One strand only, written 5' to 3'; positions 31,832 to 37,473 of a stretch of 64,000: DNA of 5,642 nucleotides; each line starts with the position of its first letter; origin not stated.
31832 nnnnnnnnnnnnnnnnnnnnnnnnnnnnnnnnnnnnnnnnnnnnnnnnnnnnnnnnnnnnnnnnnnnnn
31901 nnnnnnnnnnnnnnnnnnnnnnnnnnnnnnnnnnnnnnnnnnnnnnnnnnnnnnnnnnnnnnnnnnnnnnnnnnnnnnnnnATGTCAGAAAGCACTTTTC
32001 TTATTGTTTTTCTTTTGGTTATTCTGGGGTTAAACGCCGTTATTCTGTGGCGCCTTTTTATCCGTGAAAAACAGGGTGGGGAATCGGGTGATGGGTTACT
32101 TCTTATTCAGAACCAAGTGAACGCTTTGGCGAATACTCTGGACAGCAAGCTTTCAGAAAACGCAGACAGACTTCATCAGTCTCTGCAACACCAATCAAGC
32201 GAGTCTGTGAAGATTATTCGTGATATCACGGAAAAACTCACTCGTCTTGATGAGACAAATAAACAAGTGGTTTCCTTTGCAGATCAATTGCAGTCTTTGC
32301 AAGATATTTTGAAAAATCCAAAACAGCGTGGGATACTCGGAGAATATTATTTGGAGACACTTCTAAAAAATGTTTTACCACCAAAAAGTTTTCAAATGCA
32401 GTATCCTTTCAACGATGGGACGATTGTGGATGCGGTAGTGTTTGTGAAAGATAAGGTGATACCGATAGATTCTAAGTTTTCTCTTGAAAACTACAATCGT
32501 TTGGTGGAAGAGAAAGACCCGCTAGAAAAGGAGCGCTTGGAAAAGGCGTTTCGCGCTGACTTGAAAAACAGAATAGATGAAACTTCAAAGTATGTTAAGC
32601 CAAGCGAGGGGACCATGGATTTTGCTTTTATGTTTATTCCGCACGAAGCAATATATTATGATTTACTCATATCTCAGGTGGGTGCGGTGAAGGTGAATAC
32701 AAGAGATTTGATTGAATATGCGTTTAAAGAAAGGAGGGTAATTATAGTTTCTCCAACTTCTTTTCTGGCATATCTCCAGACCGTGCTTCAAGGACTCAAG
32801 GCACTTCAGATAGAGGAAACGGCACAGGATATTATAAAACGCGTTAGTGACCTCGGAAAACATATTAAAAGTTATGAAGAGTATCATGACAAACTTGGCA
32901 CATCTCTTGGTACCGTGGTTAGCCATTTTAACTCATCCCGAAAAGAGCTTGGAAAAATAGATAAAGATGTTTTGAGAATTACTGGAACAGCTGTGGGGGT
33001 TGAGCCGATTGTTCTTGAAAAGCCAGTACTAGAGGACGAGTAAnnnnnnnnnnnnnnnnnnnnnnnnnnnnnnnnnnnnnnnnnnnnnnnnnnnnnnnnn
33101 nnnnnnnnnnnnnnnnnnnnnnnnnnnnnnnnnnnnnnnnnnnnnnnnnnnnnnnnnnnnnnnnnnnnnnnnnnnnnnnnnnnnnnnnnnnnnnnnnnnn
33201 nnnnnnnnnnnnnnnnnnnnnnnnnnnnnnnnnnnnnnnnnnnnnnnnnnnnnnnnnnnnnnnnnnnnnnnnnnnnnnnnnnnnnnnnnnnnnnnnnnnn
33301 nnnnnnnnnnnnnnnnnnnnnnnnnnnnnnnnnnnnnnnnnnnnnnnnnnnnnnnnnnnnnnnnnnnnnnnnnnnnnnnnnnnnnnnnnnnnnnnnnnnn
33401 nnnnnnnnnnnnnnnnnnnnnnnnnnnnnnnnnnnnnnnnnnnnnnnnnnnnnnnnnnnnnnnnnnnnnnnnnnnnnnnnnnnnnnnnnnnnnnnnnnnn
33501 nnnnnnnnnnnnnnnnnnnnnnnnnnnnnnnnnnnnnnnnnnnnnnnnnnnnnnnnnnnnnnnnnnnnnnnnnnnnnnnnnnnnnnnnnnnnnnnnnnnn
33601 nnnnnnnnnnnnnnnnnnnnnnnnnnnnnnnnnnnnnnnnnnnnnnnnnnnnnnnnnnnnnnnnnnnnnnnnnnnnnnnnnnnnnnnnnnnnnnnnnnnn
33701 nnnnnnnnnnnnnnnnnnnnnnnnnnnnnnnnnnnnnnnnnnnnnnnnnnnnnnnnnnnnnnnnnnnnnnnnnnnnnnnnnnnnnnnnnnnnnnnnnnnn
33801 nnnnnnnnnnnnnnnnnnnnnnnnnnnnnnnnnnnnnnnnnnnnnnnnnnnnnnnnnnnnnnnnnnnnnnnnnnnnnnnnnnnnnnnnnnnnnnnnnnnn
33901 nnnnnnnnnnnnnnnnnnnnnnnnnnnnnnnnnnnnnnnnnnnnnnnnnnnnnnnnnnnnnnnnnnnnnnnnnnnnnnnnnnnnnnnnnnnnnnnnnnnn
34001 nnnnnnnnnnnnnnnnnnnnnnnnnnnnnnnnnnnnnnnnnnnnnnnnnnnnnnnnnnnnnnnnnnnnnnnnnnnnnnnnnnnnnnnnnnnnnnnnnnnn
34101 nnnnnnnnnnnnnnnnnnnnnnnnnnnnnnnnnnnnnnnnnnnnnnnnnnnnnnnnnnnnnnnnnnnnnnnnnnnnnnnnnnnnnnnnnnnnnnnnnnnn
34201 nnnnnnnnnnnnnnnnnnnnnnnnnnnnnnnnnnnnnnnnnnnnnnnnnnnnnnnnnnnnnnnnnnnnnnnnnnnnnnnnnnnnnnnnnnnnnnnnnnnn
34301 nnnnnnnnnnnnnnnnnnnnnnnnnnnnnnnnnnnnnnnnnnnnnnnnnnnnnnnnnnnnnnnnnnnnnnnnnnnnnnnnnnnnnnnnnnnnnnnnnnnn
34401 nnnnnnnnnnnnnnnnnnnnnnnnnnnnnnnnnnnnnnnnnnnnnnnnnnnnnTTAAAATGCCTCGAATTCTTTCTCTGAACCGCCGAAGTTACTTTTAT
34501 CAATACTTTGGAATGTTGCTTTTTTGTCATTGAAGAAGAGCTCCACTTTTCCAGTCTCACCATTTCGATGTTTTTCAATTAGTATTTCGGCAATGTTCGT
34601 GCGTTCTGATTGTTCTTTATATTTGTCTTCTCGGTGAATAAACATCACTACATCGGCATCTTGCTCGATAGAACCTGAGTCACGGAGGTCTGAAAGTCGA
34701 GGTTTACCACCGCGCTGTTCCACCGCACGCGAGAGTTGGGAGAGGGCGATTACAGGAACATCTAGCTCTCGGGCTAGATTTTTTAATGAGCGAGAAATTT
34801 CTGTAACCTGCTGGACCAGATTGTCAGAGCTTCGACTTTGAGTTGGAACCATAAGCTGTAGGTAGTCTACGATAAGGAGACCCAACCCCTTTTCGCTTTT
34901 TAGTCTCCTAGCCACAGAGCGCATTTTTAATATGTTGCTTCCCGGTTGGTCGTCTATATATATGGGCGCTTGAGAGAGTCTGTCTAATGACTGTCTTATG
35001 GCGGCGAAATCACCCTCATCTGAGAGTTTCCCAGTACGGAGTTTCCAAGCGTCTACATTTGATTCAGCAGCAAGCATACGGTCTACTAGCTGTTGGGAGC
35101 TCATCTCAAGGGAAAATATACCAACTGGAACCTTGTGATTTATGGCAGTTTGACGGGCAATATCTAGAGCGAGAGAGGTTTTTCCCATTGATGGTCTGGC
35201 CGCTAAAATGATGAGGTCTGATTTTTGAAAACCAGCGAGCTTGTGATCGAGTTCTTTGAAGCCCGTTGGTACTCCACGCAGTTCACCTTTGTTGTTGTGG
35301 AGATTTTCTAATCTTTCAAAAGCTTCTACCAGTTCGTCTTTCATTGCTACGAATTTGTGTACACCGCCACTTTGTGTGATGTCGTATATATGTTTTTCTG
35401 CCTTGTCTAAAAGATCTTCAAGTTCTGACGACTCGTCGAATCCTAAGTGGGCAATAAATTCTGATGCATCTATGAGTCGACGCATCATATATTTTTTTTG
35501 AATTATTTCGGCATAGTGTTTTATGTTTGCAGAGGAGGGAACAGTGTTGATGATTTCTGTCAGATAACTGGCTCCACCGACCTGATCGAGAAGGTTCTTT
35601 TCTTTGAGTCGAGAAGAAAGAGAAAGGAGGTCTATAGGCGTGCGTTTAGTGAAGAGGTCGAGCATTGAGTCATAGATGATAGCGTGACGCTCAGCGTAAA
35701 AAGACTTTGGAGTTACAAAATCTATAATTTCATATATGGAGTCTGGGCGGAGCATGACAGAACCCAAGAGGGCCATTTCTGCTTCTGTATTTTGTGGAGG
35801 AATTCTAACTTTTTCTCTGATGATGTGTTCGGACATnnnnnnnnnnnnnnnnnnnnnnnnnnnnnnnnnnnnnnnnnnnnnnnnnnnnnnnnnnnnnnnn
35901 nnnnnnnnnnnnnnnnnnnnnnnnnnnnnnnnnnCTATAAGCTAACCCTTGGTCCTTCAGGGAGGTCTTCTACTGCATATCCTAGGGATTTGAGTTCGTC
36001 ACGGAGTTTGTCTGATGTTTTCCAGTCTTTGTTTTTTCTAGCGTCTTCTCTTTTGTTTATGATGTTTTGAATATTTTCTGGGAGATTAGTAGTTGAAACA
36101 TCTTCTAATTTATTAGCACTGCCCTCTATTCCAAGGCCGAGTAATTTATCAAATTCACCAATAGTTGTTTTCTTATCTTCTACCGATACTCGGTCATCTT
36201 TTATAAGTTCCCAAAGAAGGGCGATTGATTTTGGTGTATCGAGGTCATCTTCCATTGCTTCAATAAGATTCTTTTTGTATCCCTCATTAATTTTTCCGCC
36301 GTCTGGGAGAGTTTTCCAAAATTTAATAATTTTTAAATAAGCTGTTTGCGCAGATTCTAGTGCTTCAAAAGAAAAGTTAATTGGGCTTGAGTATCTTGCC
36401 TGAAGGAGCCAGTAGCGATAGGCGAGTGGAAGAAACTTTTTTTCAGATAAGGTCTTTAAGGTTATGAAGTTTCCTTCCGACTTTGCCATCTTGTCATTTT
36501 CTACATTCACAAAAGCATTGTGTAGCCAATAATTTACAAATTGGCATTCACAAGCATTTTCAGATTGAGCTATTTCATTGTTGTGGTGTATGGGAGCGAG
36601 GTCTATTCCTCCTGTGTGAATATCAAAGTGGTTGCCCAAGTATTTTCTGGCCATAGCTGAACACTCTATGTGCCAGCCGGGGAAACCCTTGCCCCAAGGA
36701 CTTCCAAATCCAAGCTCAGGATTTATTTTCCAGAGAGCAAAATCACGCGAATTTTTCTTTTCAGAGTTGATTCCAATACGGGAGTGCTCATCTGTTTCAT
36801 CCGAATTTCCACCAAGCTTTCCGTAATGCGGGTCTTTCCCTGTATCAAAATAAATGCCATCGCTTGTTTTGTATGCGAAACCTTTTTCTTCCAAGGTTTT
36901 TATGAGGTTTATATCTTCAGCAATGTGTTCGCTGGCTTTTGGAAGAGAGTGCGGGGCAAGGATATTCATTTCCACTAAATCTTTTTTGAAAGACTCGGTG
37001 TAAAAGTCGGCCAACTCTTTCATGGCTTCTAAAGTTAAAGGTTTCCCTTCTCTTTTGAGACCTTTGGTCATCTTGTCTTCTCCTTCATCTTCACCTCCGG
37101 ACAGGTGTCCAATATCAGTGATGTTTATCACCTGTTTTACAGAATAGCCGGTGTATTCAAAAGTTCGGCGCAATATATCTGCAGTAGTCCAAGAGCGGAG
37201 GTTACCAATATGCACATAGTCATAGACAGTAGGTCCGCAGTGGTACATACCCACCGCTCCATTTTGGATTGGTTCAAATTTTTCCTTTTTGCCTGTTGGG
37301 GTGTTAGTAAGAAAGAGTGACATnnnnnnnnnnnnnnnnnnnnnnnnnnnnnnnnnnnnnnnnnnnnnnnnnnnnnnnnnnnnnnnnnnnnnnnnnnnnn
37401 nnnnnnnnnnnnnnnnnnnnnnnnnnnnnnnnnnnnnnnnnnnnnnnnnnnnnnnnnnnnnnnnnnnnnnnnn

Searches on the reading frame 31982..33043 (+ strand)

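Call 84: search_protein_families(library=pfam, proteins=[window:31982-33043:+], max_evalue=0.0001)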
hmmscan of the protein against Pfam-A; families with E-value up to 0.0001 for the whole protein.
window:31982-33043:+ (353 aa): 1 family
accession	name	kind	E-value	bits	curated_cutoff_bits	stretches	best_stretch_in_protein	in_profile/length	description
PF02646.22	RmuC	-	2.9e-53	181.3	26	1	53-323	6-270/291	RmuC family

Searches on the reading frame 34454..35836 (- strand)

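Call 84: search_protein_families(library=pfam, proteins=[window:34454-35836:-], max_evalue=0.0001)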
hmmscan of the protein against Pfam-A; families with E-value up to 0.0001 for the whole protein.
window:34454-35836:- (460 aa): 3 families
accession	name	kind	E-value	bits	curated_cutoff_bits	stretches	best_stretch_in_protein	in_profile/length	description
PF03796.21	DnaB_C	-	9.5e-104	346.7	27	1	188-443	1-254/255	DnaB-like helicase C terminal domain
PF00772.26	DnaB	-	4.6e-35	120.2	23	1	13-113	2-102/103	DnaB-like helicase N terminal domain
PF13481.12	AAA_25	-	1.3e-11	44.9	27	1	200-368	26-190/195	AAA domain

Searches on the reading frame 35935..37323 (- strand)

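Call 84: search_protein_families(library=pfam, proteins=[window:35935-37323:-], max_evalue=0.0001)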
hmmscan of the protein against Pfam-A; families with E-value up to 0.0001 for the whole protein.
window:35935-37323:- (462 aa): 4 families
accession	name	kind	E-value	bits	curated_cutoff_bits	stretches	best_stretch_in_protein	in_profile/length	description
PF01406.26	tRNA-synt_1e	-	1.4e-93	314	27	1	16-326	2-300/301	tRNA synthetases class I (C) catalytic domain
PF23493.1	CysS_C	-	1.9e-09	37.9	23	1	413-453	3-43/51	Cysteinyl-tRNA ligase anticodon binding domain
PF09334.17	tRNA-synt_1g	-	2.8e-08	33.4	20.1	0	255-321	304-370/391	tRNA synthetases class I (M)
PF01921.24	tRNA-synt_1f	-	2.5e-05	23.8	27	0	30-84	29-83/360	tRNA synthetases class I (K)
